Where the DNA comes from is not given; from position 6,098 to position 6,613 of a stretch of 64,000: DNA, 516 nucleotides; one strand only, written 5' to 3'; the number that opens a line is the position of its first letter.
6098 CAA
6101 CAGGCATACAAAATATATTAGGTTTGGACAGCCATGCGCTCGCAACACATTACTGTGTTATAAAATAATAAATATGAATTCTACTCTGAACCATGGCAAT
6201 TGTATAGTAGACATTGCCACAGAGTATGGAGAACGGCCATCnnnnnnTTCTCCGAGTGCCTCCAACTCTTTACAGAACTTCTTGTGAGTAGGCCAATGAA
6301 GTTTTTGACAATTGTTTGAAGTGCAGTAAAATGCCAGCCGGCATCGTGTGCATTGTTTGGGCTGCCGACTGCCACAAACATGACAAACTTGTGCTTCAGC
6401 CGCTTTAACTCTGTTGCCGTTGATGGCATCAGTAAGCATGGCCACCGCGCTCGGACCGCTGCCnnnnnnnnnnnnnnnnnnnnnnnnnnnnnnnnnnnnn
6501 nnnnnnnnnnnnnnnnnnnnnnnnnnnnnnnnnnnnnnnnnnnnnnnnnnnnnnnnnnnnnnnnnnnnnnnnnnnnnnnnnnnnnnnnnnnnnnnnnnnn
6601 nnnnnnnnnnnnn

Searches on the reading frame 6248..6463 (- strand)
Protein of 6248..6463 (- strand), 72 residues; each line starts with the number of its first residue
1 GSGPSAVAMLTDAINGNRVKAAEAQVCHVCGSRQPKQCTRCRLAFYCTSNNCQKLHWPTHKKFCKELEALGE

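Call 43: search_protein_families(library=pfam, proteins=[window:6248-6463:-], max_evalue=0.01)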
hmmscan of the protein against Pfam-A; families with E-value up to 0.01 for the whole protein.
window:6248-6463:- (72 aa): 1 family
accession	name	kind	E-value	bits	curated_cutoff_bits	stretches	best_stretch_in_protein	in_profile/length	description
PF01753.24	zf-MYND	-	6.4e-10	39.4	22.7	1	27-64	1-39/39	MYND finger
